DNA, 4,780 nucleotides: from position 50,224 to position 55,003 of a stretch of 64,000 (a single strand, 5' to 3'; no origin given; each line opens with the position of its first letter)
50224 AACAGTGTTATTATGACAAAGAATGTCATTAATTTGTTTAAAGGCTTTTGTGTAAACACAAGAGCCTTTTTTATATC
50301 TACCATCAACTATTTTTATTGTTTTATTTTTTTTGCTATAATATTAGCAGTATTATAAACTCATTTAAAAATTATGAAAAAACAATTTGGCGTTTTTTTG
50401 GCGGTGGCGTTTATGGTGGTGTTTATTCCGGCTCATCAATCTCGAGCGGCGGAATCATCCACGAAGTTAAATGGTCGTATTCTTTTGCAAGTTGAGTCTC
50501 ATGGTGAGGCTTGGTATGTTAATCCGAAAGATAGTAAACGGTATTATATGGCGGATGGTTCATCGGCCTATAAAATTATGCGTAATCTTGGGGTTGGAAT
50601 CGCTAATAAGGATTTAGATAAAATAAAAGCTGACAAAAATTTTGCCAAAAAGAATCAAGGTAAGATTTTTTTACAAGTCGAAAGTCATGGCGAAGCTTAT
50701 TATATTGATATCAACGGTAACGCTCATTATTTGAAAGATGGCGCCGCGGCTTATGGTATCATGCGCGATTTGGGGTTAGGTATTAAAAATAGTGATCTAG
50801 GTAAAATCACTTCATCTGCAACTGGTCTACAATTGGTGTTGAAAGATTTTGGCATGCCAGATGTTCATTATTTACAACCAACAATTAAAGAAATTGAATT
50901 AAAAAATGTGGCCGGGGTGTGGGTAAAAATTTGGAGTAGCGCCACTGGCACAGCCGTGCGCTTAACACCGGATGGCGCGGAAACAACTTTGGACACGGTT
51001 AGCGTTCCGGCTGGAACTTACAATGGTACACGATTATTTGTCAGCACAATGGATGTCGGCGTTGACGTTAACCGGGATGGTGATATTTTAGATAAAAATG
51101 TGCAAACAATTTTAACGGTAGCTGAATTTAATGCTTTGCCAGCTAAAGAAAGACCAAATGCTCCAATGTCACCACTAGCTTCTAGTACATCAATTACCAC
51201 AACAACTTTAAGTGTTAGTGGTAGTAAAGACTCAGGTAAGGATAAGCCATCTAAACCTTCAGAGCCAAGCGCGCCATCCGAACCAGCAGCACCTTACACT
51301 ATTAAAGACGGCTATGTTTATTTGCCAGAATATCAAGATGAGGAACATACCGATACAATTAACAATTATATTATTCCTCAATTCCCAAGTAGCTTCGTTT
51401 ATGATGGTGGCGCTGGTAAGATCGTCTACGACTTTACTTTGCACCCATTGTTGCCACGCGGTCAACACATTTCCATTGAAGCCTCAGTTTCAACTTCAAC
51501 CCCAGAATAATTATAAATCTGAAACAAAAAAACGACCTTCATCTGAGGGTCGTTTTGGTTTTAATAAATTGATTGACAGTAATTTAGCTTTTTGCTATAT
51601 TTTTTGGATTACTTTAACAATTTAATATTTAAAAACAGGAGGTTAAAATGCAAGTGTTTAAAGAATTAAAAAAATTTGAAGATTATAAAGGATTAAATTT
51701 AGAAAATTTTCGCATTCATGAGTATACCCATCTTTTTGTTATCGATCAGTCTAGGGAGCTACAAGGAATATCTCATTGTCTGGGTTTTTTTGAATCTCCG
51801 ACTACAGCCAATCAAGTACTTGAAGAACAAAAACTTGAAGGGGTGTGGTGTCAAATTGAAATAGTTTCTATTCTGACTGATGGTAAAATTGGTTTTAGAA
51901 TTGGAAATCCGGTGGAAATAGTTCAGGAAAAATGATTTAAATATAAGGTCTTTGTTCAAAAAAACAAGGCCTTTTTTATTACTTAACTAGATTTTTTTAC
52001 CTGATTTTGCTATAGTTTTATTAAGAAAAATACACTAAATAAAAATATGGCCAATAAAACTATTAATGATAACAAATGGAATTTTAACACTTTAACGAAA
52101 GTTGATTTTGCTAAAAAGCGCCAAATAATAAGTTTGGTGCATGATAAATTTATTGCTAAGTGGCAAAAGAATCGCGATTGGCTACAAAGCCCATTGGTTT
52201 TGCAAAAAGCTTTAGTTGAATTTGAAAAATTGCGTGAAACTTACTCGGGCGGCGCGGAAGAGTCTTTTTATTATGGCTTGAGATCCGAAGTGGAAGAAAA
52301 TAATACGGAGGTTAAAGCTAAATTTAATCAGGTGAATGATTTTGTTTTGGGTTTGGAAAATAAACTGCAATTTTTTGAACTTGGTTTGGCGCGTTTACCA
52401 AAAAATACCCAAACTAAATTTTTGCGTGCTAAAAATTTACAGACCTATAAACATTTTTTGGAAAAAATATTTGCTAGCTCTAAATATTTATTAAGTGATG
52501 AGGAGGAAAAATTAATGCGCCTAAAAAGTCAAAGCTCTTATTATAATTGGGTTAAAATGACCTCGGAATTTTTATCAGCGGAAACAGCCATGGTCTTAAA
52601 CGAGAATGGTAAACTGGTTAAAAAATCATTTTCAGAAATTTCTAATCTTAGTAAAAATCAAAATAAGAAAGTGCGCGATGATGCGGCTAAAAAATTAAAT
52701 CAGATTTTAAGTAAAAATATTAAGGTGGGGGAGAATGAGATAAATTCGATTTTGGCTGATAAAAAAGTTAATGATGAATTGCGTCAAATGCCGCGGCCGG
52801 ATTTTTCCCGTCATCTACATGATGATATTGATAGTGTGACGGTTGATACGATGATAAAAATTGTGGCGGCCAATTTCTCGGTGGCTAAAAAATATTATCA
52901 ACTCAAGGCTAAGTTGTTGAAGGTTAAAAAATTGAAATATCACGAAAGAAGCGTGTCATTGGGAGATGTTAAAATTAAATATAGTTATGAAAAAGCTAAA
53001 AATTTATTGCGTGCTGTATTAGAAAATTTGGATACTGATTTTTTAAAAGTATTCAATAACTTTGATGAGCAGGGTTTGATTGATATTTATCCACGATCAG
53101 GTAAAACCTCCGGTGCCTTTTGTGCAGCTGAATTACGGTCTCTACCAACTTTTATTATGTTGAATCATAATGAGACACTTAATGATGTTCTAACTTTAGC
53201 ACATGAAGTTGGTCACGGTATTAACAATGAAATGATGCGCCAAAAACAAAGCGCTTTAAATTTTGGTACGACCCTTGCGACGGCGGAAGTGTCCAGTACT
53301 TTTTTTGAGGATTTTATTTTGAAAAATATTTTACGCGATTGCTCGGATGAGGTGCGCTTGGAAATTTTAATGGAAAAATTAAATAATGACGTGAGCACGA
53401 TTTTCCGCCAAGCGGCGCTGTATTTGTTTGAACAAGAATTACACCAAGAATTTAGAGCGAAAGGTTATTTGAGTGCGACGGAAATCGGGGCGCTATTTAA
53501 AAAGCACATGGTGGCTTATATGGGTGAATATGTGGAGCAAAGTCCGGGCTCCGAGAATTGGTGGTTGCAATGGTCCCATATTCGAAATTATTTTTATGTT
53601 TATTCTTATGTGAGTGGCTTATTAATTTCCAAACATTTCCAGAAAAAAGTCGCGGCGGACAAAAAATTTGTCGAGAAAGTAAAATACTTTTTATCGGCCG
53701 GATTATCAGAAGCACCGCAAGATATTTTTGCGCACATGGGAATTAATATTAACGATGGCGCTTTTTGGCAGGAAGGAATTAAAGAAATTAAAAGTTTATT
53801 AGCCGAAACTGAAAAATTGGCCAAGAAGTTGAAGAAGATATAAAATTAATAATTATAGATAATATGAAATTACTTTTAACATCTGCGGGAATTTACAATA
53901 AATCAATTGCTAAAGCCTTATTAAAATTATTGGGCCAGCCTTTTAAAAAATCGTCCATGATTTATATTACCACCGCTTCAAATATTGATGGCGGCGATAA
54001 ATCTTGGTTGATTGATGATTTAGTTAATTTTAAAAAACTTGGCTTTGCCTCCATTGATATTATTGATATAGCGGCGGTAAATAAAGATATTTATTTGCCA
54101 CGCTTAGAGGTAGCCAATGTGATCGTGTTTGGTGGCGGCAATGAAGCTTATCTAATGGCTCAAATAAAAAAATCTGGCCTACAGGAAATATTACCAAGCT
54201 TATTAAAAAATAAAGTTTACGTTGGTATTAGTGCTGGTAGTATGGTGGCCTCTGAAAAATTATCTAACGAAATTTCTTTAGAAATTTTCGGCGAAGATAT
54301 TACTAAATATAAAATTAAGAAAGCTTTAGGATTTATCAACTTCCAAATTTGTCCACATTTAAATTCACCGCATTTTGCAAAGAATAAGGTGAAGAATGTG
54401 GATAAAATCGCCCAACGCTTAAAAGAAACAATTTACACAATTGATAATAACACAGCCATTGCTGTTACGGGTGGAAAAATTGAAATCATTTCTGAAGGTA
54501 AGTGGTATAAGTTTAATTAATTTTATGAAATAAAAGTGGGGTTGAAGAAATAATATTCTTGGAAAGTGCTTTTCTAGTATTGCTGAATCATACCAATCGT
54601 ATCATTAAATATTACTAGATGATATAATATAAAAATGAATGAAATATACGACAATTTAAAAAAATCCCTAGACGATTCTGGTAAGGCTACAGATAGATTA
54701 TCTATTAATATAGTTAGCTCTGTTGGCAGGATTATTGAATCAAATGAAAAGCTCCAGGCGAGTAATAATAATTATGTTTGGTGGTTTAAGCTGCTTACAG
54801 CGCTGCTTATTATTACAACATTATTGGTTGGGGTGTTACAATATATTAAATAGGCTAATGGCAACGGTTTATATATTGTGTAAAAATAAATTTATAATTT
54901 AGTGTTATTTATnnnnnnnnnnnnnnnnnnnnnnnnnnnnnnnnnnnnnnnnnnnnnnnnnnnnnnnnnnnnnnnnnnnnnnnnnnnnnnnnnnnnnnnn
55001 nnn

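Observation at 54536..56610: Perfect 19-bp direct repeat brackets a 2.06-kb segment carrying two ORFan genes plus def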

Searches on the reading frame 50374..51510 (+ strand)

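Call 7: search_protein_families(library=pfam, proteins=[window:50374-51510:+], max_evalue=0.01)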
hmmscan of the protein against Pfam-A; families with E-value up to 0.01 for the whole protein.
window:50374-51510:+ (378 aa): 1 family
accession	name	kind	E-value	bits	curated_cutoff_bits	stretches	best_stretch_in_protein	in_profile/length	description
PF14321.11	DUF4382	-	0.0016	19.1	25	1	167-237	19-85/136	Domain of unknown function (DUF4382)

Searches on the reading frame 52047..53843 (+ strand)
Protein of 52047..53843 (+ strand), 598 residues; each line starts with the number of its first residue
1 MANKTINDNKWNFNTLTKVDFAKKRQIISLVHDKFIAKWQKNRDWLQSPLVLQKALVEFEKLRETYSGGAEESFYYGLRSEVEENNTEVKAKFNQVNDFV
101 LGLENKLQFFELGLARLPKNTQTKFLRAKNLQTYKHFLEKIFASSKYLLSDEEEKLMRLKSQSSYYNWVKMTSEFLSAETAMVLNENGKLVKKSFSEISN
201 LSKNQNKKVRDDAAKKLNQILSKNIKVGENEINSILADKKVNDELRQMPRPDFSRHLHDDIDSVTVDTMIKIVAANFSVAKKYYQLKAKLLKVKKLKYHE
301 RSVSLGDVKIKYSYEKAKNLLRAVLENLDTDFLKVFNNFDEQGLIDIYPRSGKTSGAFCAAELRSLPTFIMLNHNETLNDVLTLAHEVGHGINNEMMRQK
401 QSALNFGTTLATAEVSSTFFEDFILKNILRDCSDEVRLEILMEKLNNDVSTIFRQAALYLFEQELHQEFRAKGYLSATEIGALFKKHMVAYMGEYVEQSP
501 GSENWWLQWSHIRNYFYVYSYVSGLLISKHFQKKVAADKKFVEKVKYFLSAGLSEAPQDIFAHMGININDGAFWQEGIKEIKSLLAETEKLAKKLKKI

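Call 7: search_protein_families(library=pfam, proteins=[window:52047-53843:+], max_evalue=0.01)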
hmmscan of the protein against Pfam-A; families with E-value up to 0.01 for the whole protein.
window:52047-53843:+ (598 aa): 2 families
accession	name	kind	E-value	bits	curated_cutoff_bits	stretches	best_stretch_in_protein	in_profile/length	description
PF01432.26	Peptidase_M3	-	3.8e-29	102.8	27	1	201-578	2-455/457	Peptidase family M3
PF08439.15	Peptidase_M3_N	-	6.3e-10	39.6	25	1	114-172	2-61/70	Oligopeptidase F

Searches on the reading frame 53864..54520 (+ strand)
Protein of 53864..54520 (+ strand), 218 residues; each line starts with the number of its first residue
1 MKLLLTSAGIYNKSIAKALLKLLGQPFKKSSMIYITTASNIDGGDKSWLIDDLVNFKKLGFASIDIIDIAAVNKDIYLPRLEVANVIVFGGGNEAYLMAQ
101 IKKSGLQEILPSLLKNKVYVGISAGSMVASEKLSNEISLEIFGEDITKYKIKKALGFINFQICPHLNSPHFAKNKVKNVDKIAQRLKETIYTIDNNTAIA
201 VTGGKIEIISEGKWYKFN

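Call 7: search_protein_families(library=pfam, proteins=[window:53864-54520:+], max_evalue=0.01)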
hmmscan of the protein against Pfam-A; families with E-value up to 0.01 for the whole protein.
window:53864-54520:+ (218 aa): 1 family
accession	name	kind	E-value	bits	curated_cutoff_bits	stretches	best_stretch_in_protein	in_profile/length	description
PF03575.23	Peptidase_S51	-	3.7e-28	99.1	23.9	1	3-209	1-206/206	Peptidase family S51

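Call 11: find_related_loci(query=window:53864-54520:+, collection=genome_contigs, flank=8000)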
Query window:53864-54520:+ (218 aa) in genome_contigs; peptide patterns used: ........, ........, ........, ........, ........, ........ (x = any residue, [..] = any of these).
129 stretches matched a pattern; 8 encode a relative of the query (tblastn E <= 1e-3); 8 distinct loci.
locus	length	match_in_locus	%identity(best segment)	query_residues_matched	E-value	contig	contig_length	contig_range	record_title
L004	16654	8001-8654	51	1-218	1e-71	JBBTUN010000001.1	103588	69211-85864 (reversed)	MAG: Patescibacteria group bacterium isolate H41-bin134_1 H41_bin134_1_000000000001, whole genome shotgun sequence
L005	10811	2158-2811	52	1-218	8e-71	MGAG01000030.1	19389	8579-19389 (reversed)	MAG: Candidatus Roizmanbacteria bacterium RIFCSPLOWO2_01_FULL_37_12 rifcsplowo2_01_scaffold_5331, whole genome shotgun s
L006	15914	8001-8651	48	1-218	2e-69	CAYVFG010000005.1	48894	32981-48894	MAG TPA_asm: uncultured Candidatus Saccharibacteria bacterium isolate SRP193066_co1_226 genome assembly, contig: NODE_81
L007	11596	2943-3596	46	1-218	5e-62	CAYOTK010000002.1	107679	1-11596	MAG TPA_asm: uncultured Candidatus Saccharibacteria bacterium isolate SRP278252_co2_142 genome assembly, contig: NODE_24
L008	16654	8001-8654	55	1-218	2e-58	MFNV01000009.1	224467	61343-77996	MAG: Candidatus Levybacteria bacterium RIFCSPHIGHO2_01_FULL_41_15 rifcsphigho2_01_scaffold_837, whole genome shotgun seq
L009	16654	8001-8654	53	1-218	9e-75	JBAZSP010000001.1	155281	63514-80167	MAG: Candidatus Shapirobacteria bacterium isolate SO_2017_GW1_176 NODE_768_length_155281_cov_1.162806_OW334_2017, whole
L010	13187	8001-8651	43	1-216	4e-52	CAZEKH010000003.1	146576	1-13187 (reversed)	MAG TPA_asm: uncultured Candidatus Saccharibacteria bacterium isolate SRP292972_co3_39 genome assembly, contig: NODE_150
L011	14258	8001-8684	40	1-218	1e-51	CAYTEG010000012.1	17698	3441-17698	MAG TPA_asm: uncultured Candidatus Saccharibacteria bacterium isolate SRP200132_co1_576 genome assembly, contig: NODE_55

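Call 17: search_protein_families(library=ncbifam, proteins=[window:53864-54520:+], max_evalue=0.01)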
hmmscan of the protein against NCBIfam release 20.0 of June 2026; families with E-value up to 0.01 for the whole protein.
window:53864-54520:+ (218 aa): 2 families
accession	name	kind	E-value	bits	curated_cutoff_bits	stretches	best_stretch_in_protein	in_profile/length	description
NF003642.0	PRK05282.1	equivalog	1.7e-11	44.1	156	1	79-206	75-195/233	dipeptidase PepE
TIGR02069.1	cyanophycinase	equivalog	4.3e-08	32.9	126.6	1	14-212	15-210/250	cyanophycinase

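Call 51: find_encoding_contigs(protein=window:53864-54520:+, flank=6000, max_places=10)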
Protein window:53864-54520:+ (218 aa): 7 contigs read that carry it; 2 places shown.
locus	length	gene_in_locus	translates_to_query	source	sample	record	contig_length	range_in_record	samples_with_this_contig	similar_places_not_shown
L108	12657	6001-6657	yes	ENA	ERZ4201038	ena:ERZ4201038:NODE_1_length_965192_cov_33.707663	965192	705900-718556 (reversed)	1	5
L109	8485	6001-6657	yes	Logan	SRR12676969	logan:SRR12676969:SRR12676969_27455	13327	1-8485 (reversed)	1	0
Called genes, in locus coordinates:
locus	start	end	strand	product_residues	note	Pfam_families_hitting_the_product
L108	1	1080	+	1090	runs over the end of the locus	PF02463:SMC_N, PF13304:AAA_21 (weak), PF13476:AAA_23, PF02463:SMC_N, PF13304:AAA_21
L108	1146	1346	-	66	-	-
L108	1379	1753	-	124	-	-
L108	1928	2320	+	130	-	-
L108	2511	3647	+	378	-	-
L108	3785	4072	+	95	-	-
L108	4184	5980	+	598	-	PF08439:Peptidase_M3_N, PF01432:Peptidase_M3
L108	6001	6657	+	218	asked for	PF03575:Peptidase_S51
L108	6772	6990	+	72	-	-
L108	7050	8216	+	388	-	-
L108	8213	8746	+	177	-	PF01327:Pep_deformylase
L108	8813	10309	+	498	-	PF00587:tRNA-synt_2b, PF03129:HGTP_anticodon, PF09180:ProRS-C_1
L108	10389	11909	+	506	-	PF05362:Lon_C, PF13541:ChlI, PF05496:RuvB_N (faint), PF00158:Sigma54_activat (faint), PF00493:MCM (faint), PF01078:Mg_chelatase, PF07728:AAA_5, PF13335:Mg_chelatase_C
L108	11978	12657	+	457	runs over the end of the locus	PF01547:SBP_bac_1, PF13416:SBP_bac_8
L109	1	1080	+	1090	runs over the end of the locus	PF02463:SMC_N, PF13304:AAA_21 (weak), PF13476:AAA_23, PF02463:SMC_N, PF13304:AAA_21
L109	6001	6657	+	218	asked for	PF03575:Peptidase_S51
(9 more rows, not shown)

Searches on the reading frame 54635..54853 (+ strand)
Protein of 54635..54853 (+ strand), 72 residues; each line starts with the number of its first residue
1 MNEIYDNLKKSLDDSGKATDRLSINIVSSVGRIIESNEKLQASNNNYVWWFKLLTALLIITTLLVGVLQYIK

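Call 7: search_protein_families(library=pfam, proteins=[window:54635-54853:+], max_evalue=0.01)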
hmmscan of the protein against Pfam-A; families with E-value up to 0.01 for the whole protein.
window:54635-54853:+ (72 aa): 0 families

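Call 16: search_protein_families(library=phrogs, proteins=[window:54635-54853:+], max_evalue=0.01)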
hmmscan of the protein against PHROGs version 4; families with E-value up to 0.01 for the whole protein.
window:54635-54853:+ (72 aa): 0 families

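Call 17: search_protein_families(library=ncbifam, proteins=[window:54635-54853:+], max_evalue=0.01)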
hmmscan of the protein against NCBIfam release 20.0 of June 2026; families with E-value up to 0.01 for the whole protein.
window:54635-54853:+ (72 aa): 0 families

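Call 74: search_protein_families(library=padloc, proteins=[window:54635-54853:+], max_evalue=0.01)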
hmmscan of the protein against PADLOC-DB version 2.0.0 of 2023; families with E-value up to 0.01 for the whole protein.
window:54635-54853:+ (72 aa): 0 families
